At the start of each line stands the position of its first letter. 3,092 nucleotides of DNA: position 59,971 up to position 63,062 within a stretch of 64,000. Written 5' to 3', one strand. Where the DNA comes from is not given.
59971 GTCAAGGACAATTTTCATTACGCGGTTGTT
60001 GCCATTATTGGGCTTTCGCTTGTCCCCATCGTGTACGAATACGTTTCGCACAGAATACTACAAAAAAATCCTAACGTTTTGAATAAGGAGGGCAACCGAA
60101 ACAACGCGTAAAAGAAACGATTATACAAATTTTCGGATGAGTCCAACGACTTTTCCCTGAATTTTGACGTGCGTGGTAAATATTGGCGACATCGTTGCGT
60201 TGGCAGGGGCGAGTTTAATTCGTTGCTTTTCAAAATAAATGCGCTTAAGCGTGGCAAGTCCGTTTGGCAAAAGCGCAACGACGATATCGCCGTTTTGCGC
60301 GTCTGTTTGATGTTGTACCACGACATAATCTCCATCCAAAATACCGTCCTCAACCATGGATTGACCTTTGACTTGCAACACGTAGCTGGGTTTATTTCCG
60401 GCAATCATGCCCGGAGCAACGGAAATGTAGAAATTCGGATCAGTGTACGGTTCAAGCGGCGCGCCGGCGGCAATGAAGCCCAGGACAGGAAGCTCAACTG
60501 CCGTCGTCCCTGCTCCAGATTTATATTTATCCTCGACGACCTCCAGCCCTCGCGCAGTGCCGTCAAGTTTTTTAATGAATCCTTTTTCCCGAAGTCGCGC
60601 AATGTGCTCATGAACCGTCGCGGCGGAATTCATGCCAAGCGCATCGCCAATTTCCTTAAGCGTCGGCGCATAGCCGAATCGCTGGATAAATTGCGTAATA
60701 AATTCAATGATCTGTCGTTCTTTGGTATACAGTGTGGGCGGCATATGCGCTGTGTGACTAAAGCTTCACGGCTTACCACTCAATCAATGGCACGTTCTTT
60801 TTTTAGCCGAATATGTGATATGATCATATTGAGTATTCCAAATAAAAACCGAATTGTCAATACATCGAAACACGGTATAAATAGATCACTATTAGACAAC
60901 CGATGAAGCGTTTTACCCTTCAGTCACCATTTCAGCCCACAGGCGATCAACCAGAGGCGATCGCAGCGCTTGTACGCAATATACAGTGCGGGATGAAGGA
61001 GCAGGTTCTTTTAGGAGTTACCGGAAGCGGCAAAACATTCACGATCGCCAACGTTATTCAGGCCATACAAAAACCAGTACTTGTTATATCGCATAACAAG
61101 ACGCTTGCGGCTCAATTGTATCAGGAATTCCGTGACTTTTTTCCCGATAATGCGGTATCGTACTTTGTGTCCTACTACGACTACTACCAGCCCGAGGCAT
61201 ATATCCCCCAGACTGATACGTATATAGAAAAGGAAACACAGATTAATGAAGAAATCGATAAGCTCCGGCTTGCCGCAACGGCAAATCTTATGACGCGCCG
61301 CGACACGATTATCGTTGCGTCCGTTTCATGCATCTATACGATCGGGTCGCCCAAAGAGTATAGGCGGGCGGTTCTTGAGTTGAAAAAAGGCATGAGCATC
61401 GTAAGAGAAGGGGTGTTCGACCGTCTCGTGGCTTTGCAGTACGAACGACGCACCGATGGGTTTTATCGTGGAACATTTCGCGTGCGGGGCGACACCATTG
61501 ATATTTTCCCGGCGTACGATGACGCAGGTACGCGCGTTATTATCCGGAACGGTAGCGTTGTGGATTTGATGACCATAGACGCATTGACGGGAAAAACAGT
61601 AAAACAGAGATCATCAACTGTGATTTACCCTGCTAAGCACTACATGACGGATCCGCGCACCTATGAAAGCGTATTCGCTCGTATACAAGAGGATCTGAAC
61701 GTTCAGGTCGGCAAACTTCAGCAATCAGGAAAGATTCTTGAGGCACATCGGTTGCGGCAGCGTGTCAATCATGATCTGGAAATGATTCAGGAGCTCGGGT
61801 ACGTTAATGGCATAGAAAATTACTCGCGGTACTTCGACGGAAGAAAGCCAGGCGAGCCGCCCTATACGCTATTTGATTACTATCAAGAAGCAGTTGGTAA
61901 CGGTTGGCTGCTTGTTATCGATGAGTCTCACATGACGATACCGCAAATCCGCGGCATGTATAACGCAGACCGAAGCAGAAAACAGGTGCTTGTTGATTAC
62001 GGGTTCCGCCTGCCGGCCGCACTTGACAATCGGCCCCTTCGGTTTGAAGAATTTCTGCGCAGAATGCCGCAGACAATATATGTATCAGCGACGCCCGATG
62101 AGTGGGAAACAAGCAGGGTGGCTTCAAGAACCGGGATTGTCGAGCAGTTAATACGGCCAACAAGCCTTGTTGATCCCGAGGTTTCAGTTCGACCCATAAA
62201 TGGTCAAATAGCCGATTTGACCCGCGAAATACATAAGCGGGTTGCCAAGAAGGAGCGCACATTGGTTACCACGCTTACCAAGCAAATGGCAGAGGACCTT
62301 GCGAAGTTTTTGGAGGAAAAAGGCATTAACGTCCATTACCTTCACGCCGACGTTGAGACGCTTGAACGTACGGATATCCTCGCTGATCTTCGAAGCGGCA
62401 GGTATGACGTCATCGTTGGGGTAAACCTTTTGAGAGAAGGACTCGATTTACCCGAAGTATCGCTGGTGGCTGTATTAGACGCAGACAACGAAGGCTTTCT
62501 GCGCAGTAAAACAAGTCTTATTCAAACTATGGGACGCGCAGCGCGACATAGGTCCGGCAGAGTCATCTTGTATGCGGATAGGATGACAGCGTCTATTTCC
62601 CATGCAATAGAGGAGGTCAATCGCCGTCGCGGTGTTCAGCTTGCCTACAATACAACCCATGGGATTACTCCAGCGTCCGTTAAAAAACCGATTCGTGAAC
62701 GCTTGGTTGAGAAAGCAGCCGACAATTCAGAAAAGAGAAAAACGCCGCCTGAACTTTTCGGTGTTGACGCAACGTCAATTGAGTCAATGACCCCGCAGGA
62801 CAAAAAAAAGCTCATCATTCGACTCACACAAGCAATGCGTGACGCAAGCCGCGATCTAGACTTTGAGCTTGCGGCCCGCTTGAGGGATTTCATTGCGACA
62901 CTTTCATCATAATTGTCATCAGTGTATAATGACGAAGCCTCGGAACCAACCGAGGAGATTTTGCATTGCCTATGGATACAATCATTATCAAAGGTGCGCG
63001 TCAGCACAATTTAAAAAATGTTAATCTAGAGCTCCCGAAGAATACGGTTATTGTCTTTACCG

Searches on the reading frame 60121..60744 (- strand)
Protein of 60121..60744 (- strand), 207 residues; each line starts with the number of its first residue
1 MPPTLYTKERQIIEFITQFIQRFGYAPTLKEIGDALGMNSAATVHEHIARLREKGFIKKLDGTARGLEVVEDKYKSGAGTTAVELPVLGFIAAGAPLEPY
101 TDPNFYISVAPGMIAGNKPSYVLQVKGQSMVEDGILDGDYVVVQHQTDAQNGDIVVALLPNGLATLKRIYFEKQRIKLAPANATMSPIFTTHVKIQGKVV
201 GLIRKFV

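Call 13: search_protein_families(library=pfam, proteins=[window:60121-60744:-])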
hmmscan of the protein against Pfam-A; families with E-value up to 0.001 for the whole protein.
window:60121-60744:- (207 aa): 3 families
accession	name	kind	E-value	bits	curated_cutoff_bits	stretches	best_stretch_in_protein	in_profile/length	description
PF00717.28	Peptidase_S24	-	6.3e-27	94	23.3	1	86-200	1-116/116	Peptidase S24-like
PF01726.22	LexA_DNA_bind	-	1.7e-17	63.4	23.7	1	7-66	6-65/65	LexA DNA binding domain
PF12802.13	MarR_2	-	9.5e-05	22.9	27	0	19-59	13-52/61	MarR family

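Call 46: find_encoding_contigs(protein=window:60121-60744:-, flank=10000, max_places=6)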
Protein window:60121-60744:- (207 aa): 1 contig read that carries it; 1 place shown.
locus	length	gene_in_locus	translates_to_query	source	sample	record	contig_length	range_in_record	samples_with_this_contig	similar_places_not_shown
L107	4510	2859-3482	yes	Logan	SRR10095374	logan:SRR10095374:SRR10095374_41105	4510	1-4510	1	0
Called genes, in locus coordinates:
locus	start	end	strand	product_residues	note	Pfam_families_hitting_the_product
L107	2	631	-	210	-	?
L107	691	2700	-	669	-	PF00270:DEAD (faint), PF04851:ResIII, PF17757:UvrB_inter, PF27431:UvrB_3rd, PF00271:Helicase_C, PF12344:UvrB, PF02151:UVR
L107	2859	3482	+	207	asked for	PF01726:LexA_DNA_bind, PF00717:Peptidase_S24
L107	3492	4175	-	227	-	PF09335:VTT_dom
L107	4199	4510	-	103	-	?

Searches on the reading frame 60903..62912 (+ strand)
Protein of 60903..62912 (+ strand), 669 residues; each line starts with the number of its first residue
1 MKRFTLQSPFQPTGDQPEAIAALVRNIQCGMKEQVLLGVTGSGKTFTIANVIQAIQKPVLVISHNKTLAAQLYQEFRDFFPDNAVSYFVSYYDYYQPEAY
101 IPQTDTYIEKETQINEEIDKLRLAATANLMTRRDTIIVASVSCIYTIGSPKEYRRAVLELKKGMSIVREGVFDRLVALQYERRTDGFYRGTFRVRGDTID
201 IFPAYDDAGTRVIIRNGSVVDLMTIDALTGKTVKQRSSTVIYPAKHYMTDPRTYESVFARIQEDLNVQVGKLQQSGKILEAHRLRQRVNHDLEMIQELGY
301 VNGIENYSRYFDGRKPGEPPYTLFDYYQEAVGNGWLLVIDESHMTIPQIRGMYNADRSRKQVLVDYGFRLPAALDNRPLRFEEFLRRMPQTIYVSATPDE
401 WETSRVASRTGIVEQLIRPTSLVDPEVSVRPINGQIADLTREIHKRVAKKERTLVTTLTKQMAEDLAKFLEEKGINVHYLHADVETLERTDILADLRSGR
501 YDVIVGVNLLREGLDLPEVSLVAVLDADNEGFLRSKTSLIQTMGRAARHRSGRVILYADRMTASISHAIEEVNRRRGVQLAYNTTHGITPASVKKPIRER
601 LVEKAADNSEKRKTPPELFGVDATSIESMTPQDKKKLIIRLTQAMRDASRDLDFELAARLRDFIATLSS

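Call 13: search_protein_families(library=pfam, proteins=[window:60903-62912:+])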
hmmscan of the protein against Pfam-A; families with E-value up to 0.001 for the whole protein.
window:60903-62912:+ (669 aa): 8 families
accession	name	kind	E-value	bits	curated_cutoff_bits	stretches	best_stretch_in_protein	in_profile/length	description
PF17757.6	UvrB_inter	-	1.4e-23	83.2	22.9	1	158-247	1-91/91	UvrB interaction domain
PF00271.37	Helicase_C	-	6.3e-21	75.1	23.5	1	437-549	4-109/110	Helicase conserved C-terminal domain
PF12344.14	UvrB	-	4.8e-19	68.4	27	1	556-598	1-43/43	Ultra-violet resistance protein B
PF04851.21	ResIII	-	1.3e-12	48.4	22.5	1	12-86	4-83/164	Type III restriction enzyme, res subunit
PF02151.25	UVR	-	9.8e-09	35.1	21.5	1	635-666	1-32/36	UvrB/uvrC motif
PF00270.35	DEAD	-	4.2e-08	33.6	26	1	16-82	4-71/167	DEAD/DEAH box helicase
PF13604.12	AAA_30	-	0.00014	22.1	27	0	27-75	14-65/191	AAA domain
PF13191.12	AAA_16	-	0.00052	21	32.6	0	18-69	10-63/167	AAA ATPase domain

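Call 51: find_encoding_contigs(protein=window:60903-62912:+, flank=10000, max_places=3)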
Protein window:60903-62912:+ (669 aa): 1 contig read that carries it; 1 place shown.
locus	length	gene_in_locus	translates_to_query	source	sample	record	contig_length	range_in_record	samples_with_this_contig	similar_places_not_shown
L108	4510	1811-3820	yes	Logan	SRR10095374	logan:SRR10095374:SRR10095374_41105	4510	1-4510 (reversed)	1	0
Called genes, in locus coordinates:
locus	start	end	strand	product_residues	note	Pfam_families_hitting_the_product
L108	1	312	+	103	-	?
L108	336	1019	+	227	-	PF09335:VTT_dom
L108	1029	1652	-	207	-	PF01726:LexA_DNA_bind, PF00717:Peptidase_S24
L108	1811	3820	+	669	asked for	PF00270:DEAD (faint), PF04851:ResIII, PF17757:UvrB_inter, PF27431:UvrB_3rd, PF00271:Helicase_C, PF12344:UvrB, PF02151:UVR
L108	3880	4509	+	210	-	?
